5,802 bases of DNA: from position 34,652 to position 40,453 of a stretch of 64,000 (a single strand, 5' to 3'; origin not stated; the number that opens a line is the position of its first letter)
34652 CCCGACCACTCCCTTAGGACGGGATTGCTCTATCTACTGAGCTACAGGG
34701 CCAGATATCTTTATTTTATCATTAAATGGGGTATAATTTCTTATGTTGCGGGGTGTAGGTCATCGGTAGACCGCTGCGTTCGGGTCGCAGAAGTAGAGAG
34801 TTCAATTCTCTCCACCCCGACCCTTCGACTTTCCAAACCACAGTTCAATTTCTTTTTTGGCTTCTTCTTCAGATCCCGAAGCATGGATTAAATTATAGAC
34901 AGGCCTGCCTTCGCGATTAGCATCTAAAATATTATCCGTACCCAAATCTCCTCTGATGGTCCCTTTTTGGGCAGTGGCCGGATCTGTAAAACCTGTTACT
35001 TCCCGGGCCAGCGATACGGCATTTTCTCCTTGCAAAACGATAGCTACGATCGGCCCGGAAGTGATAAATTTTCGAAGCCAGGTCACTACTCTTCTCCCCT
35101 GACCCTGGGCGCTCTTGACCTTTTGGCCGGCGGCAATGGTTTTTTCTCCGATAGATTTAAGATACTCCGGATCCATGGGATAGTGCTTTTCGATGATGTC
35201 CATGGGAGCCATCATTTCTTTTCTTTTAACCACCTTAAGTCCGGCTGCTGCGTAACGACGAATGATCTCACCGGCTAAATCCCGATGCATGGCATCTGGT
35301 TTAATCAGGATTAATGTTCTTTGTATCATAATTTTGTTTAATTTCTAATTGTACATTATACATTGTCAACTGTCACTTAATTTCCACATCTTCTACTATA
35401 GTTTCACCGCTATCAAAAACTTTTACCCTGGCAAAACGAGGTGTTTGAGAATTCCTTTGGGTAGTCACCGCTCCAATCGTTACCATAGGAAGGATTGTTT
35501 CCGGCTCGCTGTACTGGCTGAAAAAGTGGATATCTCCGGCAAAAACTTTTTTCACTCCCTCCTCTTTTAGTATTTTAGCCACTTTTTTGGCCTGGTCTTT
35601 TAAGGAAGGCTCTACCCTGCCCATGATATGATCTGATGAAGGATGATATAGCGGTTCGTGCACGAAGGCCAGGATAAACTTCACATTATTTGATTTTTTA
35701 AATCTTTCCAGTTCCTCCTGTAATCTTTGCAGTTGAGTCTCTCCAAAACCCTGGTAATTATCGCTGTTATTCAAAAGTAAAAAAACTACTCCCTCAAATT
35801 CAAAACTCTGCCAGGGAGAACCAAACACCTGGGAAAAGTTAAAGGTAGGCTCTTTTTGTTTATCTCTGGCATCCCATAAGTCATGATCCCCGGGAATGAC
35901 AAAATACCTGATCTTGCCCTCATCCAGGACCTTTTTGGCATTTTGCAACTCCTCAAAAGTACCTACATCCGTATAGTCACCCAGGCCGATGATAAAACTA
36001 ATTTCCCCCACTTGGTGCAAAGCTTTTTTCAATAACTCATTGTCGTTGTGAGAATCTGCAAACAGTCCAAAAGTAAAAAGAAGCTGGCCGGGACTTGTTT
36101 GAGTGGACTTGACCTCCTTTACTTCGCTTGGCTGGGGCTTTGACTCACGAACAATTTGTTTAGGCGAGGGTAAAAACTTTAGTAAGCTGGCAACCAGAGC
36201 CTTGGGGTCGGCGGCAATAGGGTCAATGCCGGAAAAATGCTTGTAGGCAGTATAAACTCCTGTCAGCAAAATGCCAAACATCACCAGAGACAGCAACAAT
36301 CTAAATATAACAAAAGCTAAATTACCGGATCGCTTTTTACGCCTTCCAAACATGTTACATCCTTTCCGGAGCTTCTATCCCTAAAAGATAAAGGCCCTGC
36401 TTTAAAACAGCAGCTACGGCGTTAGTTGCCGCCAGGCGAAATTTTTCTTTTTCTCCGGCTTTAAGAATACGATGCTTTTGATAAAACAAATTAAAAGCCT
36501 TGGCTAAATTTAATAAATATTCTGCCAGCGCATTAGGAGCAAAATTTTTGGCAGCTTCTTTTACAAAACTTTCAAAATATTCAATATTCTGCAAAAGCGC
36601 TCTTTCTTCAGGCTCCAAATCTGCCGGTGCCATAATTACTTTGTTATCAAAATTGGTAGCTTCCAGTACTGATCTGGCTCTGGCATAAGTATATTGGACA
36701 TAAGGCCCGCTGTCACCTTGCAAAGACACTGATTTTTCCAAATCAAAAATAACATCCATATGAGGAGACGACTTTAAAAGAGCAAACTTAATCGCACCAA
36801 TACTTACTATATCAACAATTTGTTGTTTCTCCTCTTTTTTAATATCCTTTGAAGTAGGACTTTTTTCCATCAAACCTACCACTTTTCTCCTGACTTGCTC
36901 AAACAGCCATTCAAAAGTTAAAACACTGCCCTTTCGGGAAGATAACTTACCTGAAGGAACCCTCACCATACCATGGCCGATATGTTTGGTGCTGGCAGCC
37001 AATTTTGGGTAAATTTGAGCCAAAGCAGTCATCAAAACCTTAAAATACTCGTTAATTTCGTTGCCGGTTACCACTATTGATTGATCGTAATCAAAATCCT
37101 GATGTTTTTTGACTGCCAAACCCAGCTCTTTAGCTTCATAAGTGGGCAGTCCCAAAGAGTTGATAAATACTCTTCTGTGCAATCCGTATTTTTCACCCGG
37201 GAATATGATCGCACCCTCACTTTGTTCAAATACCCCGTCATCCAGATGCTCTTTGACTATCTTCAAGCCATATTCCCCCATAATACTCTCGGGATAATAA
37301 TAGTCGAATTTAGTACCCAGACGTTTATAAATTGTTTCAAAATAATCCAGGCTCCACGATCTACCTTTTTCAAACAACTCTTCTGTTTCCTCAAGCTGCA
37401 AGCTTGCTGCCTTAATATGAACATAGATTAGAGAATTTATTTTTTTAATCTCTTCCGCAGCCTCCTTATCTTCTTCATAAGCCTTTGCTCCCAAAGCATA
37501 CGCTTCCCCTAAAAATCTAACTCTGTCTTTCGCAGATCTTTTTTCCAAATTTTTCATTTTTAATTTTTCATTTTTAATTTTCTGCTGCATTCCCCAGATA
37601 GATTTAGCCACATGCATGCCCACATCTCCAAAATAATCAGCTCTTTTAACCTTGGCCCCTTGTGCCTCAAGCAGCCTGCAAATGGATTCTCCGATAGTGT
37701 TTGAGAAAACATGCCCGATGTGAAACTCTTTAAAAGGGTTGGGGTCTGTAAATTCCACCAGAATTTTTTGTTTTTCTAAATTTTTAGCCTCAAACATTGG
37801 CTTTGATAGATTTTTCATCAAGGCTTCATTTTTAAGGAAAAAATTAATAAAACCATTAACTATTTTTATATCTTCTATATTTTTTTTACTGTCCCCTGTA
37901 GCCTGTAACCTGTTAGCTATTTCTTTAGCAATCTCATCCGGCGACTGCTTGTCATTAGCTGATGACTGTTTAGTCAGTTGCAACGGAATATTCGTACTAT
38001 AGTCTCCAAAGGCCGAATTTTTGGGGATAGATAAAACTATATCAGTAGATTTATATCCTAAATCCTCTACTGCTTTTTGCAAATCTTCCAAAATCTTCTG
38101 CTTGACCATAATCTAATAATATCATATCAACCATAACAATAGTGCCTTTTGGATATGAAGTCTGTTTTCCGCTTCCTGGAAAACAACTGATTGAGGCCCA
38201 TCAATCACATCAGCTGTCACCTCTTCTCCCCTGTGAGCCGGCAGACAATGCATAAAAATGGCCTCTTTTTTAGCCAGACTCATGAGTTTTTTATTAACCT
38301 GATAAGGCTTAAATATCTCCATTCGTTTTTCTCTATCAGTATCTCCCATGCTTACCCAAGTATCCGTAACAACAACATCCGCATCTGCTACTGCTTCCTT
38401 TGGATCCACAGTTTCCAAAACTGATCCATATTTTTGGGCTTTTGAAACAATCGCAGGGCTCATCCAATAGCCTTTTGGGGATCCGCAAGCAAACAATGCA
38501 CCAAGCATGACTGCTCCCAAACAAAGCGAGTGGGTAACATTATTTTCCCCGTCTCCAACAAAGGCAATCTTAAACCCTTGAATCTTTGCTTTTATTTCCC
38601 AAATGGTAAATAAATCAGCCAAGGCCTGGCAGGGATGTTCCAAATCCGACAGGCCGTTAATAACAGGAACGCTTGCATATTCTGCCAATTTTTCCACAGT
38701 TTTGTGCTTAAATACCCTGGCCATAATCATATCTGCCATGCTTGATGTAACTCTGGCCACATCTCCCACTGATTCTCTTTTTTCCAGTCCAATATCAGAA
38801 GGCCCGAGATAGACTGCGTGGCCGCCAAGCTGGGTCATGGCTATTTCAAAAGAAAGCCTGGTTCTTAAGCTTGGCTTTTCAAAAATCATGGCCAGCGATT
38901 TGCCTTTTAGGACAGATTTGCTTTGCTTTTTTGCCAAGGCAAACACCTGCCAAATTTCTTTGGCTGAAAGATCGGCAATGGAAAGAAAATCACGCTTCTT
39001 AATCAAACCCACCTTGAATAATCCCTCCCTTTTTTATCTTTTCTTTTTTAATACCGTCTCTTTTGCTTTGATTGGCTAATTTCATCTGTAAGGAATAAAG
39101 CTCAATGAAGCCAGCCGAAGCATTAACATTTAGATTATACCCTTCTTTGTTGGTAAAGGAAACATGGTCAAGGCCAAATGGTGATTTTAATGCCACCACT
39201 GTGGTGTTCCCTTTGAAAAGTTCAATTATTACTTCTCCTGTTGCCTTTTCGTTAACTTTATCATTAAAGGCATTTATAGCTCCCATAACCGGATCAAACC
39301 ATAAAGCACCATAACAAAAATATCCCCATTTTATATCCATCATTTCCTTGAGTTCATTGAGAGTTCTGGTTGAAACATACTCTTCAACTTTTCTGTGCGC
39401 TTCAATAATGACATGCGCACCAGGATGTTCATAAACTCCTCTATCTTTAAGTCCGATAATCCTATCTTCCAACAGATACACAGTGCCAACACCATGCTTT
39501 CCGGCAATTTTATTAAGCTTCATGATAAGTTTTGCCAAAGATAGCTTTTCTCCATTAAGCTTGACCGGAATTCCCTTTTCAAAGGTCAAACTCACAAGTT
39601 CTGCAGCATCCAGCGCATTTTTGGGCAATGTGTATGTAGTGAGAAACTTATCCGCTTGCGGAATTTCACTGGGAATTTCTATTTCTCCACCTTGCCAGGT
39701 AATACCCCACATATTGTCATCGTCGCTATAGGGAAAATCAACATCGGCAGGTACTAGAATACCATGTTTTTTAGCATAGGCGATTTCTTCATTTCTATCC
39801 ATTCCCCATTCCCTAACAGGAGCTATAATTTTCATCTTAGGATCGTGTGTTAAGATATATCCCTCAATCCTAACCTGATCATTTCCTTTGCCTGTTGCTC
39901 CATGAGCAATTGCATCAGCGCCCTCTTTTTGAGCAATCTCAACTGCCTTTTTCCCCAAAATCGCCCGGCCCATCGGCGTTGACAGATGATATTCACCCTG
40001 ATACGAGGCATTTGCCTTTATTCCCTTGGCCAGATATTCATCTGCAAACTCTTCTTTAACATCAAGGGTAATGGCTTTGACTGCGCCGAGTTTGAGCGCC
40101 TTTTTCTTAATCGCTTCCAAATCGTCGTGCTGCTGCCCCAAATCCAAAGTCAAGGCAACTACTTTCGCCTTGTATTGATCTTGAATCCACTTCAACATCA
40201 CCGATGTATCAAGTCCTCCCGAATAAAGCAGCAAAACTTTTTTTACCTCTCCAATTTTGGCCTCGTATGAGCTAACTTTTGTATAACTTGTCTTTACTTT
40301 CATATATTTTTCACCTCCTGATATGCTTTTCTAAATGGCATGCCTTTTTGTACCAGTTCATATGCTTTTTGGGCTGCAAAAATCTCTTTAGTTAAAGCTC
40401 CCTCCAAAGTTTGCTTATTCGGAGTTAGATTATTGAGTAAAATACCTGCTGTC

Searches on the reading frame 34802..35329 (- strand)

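Call 8: search_protein_families(library=ncbifam, proteins=[window:34802-35329:-])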
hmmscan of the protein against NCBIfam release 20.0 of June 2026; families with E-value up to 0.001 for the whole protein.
window:34802-35329:- (175 aa): 6 families
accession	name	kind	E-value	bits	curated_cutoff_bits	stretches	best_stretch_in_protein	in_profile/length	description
NF001908.0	PRK00668.1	equivalog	2.4e-37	127.8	155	2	77-168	55-136/141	nucleoside-diphosphate kinase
NF011115.0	PRK14543.1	equivalog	1.9e-29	102.7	287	1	1-167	4-152/169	nucleoside-diphosphate kinase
NF011112.0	PRK14540.1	equivalog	1.9e-28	99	202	2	77-167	54-134/135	nucleoside-diphosphate kinase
NF011113.0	PRK14541.1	equivalog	2.5e-17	63.3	255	2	79-166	55-132/140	nucleoside-diphosphate kinase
NF011114.0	PRK14542.1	equivalog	6.2e-16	58.3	250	1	79-165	55-131/137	nucleoside-diphosphate kinase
NF011116.0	PRK14545.1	equivalog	2.1e-15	57.1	217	1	79-165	57-133/139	nucleoside-diphosphate kinase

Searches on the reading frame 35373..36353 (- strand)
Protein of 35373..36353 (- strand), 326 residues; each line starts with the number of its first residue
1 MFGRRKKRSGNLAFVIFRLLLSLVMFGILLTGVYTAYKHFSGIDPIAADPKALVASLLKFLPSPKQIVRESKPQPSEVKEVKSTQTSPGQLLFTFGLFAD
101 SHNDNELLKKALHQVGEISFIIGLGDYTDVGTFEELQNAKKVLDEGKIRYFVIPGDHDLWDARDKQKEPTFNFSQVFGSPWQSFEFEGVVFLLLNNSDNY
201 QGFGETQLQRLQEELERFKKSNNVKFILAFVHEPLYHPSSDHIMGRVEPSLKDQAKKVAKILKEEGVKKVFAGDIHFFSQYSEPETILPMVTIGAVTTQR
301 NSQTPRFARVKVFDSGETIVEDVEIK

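Call 8: search_protein_families(library=ncbifam, proteins=[window:35373-36353:-])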
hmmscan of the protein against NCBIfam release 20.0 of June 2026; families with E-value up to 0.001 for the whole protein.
window:35373-36353:- (326 aa): 0 families

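Call 73: search_protein_families(library=pfam, proteins=[window:35373-36353:-])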
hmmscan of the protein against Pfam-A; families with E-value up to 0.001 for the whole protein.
window:35373-36353:- (326 aa): 2 families
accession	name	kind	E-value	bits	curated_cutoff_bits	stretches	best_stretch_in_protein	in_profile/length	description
PF00149.33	Metallophos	-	4.3e-11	44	21.5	1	94-276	2-189/191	Calcineurin-like phosphoesterase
PF12850.12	Metallophos_2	-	2.6e-07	31.2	27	1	95-312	3-151/154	Calcineurin-like phosphoesterase superfamily domain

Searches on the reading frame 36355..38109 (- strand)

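Call 8: search_protein_families(library=ncbifam, proteins=[window:36355-38109:-])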
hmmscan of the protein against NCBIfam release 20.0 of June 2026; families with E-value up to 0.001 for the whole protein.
window:36355-38109:- (584 aa): 4 families
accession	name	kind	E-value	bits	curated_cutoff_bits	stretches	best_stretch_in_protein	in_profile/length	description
TIGR00456.1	argS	equivalog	6.8e-109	364.8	261.65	1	3-584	2-569/569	arginine--tRNA ligase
NF002447.0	PRK01611.3-4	equivalog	1.1e-77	261.9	460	2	342-584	360-613/613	arginine--tRNA ligase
NF002446.0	PRK01611.3-3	equivalog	3.2e-72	243.7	399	2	314-584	368-636/636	arginine--tRNA ligase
NF045898.1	ArgS_rel_codon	equivalog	4.3e-27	95.4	340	2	425-584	165-327/327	ArgS-related anticodon-binding protein NrtL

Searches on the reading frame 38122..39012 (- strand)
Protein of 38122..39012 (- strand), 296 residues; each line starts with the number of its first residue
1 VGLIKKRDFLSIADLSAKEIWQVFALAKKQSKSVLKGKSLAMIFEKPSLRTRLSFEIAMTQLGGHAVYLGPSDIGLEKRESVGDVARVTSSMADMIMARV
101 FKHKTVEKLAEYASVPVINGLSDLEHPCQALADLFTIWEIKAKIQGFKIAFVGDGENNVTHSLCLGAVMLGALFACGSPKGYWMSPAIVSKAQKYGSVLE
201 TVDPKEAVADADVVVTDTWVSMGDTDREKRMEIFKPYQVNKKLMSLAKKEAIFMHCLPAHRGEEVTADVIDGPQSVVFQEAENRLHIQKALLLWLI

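Call 8: search_protein_families(library=ncbifam, proteins=[window:38122-39012:-])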
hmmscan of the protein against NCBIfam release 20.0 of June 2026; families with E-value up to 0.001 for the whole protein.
window:38122-39012:- (296 aa): 16 families
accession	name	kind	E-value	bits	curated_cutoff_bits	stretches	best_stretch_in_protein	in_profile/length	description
NF001986.0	PRK00779.1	subfamily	1.2e-121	405.6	306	1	5-296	4-304/307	ornithine carbamoyltransferase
TIGR00658.1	orni_carb_tr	equivalog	5.7e-116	386.9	280.85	1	7-295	1-302/304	ornithine carbamoyltransferase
NF011380.0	PRK14805.1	equivalog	1.3e-97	326.5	421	1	7-295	2-299/302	ornithine carbamoyltransferase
TIGR04384.1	putr_carbamoyl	exception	8.6e-93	311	500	1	8-295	1-306/330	putrescine carbamoyltransferase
NF003286.0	PRK04284.1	subfamily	2e-78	263.8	515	1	4-292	4-326/332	ornithine carbamoyltransferase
NF011379.0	PRK14804.1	equivalog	1.7e-54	185.1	373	1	10-295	10-308/311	ornithine carbamoyltransferase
NF002470.0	PRK01713.1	equivalog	3e-53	181.4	545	1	4-261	5-279/334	ornithine carbamoyltransferase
NF009213.0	PRK12562.1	subfamily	1.9e-52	178.7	559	1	6-293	6-329/334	ornithine carbamoyltransferase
TIGR00670.1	asp_carb_tr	equivalog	7.3e-47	160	236.95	1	8-294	2-301/304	aspartate carbamoyltransferase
NF002032.1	PRK00856.1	equivalog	1.2e-46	159.3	263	1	7-293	1-294/297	aspartate carbamoyltransferase catalytic subunit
NF003384.0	PRK04523.1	equivalog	2.2e-45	155.2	288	1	7-295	4-332/336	N-acetylornithine carbamoyltransferase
NF006046.0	PRK08192.1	equivalog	9.6e-34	117.1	512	1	22-292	22-313/339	aspartate carbamoyltransferase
NF008853.0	PRK11891.1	equivalog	2.3e-30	105.6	560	1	19-292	110-394/430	aspartate carbamoyltransferase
NF010387.0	PRK13814.1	equivalog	6.7e-22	77.8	660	1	28-292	36-299/310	aspartate carbamoyltransferase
NF005538.0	PRK07200.1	equivalog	1.6e-11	43.9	453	1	6-260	21-334/396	knotted carbamoyltransferase YgeW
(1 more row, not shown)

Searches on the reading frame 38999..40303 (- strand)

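Call 8: search_protein_families(library=ncbifam, proteins=[window:38999-40303:-])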
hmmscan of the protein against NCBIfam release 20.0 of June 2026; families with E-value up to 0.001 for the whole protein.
window:38999-40303:- (434 aa): 8 families
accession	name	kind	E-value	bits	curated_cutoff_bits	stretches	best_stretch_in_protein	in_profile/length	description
NF001770.0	PRK00509.1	equivalog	1e-136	456.2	334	1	19-414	3-398/401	argininosuccinate synthase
TIGR00032.1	argG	equivalog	3.6e-126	421.6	268.2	1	22-414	1-393/394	argininosuccinate synthase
NF010392.0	PRK13820.1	equivalog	1.8e-117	392.7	512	1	20-415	2-393/395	argininosuccinate synthase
NF003385.0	PRK04527.1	equivalog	3.3e-66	223.6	603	1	21-415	4-397/401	argininosuccinate synthase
NF038212.1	argG_rel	exception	3.6e-50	170.9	425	1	17-373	11-362/381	argininosuccinate synthase-related protein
NF003779.0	PRK05370.1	equivalog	5.3e-49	167.2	657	1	19-368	10-370/448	argininosuccinate synthase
TIGR00364.1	TIGR00364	equivalog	4e-07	29.8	150.3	1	25-136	3-119/201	7-cyano-7-deazaguanine synthase QueC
NF008317.0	PRK11106.1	equivalog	0.00047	19.6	378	1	21-83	2-64/231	7-cyano-7-deazaguanine synthase QueC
